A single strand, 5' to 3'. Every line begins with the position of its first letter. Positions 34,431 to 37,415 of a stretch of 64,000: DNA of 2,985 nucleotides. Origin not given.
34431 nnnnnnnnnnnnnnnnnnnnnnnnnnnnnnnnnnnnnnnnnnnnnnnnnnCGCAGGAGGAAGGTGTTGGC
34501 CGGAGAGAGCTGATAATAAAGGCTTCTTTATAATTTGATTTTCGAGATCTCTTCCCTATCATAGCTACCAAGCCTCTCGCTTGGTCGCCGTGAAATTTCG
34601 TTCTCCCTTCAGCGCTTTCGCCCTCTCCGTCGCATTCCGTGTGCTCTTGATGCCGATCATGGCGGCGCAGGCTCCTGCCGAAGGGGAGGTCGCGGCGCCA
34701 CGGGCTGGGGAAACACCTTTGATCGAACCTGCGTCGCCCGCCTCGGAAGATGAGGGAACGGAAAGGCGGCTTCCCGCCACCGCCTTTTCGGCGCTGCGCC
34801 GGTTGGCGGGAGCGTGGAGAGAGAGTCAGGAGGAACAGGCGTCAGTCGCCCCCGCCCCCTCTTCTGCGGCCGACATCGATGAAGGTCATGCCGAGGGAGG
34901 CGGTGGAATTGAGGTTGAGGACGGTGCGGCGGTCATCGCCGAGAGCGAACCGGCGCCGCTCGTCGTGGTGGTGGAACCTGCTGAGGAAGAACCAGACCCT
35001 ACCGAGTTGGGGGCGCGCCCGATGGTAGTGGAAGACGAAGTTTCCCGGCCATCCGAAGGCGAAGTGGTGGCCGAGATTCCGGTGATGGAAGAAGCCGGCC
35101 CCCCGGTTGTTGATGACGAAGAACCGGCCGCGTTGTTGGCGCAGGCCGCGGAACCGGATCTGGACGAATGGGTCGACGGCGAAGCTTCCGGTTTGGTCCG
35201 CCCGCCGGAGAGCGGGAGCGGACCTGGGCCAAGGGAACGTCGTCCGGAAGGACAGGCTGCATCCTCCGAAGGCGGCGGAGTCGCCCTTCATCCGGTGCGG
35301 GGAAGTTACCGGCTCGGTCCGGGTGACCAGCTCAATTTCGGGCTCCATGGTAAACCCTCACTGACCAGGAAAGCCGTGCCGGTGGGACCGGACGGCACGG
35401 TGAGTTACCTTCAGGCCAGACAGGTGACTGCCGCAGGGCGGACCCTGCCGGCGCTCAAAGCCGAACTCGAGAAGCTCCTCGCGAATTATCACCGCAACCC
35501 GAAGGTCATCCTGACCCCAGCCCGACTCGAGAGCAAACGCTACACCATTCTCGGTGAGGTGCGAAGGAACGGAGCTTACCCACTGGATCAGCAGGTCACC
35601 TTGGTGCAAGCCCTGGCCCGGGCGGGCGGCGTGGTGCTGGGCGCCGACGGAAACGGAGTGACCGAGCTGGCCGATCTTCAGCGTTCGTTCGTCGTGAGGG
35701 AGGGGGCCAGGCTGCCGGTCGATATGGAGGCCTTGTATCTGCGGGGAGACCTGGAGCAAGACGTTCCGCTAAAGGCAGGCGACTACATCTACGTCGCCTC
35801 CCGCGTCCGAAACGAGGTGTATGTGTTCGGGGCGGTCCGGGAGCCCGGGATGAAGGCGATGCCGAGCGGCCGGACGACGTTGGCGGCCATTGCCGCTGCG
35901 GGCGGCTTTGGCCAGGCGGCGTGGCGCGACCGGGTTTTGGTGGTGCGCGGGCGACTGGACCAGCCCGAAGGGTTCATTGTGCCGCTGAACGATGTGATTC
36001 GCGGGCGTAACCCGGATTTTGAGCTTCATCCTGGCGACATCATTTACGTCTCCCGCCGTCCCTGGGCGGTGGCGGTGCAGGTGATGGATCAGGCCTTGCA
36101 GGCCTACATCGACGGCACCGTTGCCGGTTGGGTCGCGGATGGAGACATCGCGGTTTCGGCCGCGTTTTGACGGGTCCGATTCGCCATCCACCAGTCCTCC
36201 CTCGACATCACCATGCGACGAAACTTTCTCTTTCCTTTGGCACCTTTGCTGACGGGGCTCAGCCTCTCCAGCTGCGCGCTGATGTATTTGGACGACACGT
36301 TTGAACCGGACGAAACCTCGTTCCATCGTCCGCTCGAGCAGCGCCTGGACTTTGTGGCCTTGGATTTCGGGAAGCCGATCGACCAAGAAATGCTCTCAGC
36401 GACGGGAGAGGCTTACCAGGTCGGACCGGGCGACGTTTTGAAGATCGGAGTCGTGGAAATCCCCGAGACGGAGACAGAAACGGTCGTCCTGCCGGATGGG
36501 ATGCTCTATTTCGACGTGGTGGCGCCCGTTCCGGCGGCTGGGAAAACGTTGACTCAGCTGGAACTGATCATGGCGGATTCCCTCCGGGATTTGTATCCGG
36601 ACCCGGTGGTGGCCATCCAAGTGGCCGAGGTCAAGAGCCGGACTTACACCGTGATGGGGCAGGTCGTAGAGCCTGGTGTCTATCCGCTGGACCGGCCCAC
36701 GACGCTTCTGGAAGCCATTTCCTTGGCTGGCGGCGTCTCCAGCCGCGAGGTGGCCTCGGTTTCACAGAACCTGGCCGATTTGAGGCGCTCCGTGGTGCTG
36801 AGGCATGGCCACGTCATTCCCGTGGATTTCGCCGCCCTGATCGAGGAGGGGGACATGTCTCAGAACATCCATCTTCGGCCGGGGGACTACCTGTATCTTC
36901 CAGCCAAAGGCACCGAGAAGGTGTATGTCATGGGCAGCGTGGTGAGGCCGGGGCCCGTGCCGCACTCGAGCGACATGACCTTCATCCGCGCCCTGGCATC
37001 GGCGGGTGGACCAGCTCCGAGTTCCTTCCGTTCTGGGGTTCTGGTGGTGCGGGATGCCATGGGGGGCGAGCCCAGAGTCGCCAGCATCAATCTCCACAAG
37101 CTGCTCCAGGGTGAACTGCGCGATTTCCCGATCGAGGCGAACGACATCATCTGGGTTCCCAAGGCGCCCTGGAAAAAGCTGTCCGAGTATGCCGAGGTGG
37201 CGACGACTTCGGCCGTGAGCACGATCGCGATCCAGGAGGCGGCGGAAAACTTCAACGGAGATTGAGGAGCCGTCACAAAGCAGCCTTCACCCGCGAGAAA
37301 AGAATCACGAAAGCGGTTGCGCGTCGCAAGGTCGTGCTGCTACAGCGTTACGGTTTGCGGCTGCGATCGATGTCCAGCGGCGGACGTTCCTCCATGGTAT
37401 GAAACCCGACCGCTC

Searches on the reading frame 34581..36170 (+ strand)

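Call 41: search_protein_families(library=pfam, proteins=[window:34581-36170:+], max_evalue=0.000001)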
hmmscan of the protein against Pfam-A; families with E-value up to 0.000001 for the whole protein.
window:34581-36170:+ (529 aa): 3 families
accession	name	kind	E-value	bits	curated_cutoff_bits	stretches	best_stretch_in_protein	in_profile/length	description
PF22461.2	SLBB_2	-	2e-22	79.5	27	2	319-405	1-79/79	SLBB domain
PF10531.15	SLBB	-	3.9e-15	55.8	27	0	413-460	2-48/55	SLBB domain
PF02563.21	Poly_export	-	5.1e-15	55.9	28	1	239-310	3-73/77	Polysaccharide biosynthesis/export protein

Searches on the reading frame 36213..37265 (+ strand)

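Call 76: search_protein_families(library=pfam, proteins=[window:36213-37265:+], max_evalue=0.000001)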
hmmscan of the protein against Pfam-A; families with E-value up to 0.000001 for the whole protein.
window:36213-37265:+ (350 aa): 3 families
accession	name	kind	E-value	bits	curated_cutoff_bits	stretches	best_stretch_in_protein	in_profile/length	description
PF22461.2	SLBB_2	-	1.9e-24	86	27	2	145-228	3-78/79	SLBB domain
PF02563.21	Poly_export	-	3.6e-15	56.3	28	1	63-137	2-76/77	Polysaccharide biosynthesis/export protein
PF10531.15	SLBB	-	6.8e-15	55.1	27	1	145-179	2-36/55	SLBB domain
